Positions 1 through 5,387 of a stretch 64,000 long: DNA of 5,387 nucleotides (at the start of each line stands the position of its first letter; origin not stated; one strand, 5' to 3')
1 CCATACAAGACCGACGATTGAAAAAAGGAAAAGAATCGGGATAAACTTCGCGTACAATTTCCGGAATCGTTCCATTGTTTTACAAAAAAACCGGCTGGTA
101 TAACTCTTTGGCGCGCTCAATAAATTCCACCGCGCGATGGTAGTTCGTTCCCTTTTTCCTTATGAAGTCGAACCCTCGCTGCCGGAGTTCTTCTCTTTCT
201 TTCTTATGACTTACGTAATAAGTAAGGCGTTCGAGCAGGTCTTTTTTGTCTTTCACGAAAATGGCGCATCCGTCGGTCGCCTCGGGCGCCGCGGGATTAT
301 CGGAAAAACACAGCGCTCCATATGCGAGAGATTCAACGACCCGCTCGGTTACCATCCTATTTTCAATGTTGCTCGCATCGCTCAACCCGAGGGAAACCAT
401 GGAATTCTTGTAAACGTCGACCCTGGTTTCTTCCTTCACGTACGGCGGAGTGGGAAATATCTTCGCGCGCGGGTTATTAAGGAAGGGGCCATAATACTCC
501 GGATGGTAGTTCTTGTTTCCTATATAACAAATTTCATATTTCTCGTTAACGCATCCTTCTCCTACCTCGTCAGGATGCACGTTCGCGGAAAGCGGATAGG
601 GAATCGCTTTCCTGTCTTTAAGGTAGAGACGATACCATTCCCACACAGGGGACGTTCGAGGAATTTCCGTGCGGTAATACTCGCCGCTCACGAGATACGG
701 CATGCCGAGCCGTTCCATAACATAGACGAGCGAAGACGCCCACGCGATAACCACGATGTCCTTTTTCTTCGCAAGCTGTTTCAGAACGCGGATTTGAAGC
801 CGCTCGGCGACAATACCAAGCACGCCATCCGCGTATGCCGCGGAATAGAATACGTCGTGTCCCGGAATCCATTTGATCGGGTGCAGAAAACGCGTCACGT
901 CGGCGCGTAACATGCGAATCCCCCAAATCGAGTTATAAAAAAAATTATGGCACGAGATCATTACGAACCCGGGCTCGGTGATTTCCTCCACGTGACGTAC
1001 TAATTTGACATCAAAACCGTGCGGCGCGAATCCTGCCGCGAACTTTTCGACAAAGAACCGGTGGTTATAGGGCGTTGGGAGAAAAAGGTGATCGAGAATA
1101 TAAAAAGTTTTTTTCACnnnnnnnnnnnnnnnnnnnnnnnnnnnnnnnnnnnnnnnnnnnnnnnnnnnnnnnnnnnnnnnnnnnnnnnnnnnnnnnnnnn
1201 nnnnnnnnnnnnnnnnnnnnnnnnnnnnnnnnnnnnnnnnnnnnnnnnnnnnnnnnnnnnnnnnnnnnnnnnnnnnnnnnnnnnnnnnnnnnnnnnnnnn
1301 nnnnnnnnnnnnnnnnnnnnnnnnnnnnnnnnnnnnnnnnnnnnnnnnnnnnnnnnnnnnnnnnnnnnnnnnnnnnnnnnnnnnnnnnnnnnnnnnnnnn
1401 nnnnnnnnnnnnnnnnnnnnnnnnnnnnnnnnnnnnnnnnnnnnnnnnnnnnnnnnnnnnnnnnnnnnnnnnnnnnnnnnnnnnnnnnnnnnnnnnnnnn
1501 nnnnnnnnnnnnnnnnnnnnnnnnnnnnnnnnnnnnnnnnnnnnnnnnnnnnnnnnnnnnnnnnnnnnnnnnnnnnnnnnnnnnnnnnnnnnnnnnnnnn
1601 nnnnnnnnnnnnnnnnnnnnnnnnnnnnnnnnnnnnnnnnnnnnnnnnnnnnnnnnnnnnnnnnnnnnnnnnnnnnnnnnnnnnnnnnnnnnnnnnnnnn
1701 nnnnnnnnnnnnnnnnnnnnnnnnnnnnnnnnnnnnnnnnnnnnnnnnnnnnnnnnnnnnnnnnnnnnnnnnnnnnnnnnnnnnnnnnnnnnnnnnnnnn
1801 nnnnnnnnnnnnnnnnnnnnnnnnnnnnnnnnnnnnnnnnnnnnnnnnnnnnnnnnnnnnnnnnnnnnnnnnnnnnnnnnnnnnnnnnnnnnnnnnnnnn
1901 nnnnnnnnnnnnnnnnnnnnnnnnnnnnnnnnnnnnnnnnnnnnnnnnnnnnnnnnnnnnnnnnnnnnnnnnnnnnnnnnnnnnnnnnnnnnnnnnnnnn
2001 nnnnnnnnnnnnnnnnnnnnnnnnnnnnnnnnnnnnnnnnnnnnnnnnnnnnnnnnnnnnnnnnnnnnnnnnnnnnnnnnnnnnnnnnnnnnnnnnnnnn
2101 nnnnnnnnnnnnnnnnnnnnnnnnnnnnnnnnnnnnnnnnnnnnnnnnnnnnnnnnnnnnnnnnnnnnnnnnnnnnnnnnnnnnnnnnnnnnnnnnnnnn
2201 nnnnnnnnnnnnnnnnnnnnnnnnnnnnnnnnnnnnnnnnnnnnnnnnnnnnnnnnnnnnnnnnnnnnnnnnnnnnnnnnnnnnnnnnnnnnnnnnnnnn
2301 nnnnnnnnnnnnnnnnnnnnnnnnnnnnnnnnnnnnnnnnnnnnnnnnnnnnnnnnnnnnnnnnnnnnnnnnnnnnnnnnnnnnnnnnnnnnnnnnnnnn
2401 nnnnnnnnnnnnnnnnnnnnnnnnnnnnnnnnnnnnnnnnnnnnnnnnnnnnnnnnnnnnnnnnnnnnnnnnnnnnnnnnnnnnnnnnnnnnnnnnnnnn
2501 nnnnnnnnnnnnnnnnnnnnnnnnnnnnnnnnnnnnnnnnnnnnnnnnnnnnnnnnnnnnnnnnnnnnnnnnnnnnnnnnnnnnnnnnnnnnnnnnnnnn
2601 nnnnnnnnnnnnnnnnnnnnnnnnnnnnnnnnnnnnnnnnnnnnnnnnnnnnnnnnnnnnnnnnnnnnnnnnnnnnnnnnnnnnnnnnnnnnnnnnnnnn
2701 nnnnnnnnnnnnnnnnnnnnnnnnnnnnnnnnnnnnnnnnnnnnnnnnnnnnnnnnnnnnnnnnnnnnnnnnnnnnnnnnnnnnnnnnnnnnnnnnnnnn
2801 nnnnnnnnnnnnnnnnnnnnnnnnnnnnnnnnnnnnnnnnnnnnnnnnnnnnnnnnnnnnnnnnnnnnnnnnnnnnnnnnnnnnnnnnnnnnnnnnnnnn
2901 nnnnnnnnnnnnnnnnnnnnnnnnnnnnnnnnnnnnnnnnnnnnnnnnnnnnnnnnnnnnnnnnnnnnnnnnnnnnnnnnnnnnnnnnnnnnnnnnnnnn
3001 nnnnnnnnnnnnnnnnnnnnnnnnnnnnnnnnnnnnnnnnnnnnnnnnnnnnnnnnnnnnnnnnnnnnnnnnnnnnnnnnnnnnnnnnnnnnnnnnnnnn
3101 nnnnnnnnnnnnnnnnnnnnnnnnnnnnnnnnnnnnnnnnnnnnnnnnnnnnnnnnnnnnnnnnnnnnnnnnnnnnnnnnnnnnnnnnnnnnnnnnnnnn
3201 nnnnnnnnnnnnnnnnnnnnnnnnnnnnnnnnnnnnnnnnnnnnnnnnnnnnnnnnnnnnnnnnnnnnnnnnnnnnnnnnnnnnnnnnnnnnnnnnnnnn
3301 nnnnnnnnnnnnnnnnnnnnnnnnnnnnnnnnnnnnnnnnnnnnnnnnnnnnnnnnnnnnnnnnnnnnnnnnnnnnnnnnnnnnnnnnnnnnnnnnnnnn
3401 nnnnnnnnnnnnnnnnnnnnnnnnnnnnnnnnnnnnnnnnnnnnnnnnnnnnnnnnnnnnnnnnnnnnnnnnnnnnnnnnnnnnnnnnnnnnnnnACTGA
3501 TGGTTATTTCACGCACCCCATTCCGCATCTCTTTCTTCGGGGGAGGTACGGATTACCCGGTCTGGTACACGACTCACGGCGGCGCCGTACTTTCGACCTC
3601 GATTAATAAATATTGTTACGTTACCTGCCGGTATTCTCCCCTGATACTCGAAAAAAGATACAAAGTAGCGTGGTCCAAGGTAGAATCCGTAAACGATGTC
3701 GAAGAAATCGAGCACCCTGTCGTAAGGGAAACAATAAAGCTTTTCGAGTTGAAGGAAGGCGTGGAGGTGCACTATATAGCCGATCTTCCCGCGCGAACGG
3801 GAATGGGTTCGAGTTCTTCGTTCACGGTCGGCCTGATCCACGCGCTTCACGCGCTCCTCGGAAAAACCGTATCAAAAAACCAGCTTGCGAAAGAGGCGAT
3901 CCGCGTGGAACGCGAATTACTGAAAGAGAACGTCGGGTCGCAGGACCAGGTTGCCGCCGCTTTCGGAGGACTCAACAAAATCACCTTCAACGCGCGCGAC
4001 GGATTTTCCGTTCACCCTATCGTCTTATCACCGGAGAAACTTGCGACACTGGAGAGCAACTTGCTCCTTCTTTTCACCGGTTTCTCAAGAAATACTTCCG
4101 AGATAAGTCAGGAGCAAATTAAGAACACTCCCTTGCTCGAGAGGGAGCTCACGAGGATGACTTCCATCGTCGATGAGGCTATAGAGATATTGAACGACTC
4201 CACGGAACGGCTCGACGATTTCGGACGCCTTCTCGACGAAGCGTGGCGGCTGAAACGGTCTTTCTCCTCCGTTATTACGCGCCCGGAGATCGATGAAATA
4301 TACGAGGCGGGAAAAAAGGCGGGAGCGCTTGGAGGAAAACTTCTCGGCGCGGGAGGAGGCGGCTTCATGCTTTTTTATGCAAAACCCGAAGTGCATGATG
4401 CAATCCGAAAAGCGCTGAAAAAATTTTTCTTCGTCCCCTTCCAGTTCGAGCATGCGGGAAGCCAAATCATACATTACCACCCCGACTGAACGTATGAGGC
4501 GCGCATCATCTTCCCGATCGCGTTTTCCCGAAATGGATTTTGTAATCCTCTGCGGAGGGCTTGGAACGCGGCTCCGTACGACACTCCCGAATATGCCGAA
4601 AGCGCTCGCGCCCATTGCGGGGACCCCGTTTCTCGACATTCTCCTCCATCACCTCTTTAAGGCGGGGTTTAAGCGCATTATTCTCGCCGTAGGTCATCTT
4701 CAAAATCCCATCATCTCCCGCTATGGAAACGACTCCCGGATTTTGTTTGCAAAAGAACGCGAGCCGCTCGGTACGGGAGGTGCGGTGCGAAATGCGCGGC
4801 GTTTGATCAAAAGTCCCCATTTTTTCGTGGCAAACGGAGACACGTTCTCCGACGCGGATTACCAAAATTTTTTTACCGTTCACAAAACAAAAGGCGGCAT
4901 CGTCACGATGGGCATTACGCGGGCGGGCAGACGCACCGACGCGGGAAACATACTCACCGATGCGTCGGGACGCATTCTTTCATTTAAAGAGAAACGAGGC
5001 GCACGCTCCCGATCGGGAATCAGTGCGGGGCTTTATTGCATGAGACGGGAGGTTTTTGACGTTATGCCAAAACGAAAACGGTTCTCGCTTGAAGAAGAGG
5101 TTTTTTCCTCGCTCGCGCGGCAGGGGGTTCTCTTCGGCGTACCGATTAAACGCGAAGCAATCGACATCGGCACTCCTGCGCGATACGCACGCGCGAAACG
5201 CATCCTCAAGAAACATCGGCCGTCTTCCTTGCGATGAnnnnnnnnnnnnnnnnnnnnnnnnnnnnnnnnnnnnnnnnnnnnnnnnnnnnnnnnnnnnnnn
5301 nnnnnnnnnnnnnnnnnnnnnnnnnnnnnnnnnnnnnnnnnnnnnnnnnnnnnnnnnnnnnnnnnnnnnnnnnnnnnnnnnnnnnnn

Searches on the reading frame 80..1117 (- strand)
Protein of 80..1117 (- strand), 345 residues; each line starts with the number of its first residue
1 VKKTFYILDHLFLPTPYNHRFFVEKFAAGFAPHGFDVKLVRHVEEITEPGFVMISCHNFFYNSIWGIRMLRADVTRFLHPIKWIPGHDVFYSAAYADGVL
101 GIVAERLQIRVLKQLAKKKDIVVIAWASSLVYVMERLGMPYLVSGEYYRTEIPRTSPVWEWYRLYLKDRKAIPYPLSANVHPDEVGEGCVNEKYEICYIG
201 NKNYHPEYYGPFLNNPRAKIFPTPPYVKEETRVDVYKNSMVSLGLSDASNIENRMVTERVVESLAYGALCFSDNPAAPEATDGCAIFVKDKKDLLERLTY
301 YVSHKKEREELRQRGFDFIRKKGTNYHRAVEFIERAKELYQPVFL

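Call 43: search_protein_families(library=pfam, proteins=[window:80-1117:-], max_evalue=0.0001)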
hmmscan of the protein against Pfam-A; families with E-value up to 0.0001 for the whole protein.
window:80-1117:- (345 aa): 1 family
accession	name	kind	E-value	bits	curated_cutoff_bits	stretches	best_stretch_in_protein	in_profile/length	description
PF13524.12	Glyco_trans_1_2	-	6.1e-11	42.9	25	1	226-333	34-143/144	Glycosyl transferase-like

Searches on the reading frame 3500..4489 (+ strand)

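Call 22: search_protein_families(library=pfam, proteins=[window:3500-4489:+], max_evalue=0.0001)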
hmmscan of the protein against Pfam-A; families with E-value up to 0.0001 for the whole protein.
window:3500-4489:+ (329 aa): 2 families
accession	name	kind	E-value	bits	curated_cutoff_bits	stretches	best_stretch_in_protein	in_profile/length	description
PF00288.32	GHMP_kinases_N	-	4.4e-16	59.3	22.3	1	77-157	5-87/87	GHMP kinases N terminal domain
PF08544.19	GHMP_kinases_C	-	4.3e-11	43.5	21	1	236-310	8-83/85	GHMP kinases C terminal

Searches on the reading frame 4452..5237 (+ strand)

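Call 22: search_protein_families(library=pfam, proteins=[window:4452-5237:+], max_evalue=0.0001)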
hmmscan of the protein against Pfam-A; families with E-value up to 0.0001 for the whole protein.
window:4452-5237:+ (261 aa): 2 families
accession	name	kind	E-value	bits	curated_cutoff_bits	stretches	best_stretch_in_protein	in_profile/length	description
PF00483.29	NTP_transferase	-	1.5e-24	87.4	21.2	1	31-252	3-242/245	Nucleotidyl transferase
PF12804.13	NTP_transf_3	-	1.6e-10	41.9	27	1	31-146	2-113/160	MobA-like NTP transferase domain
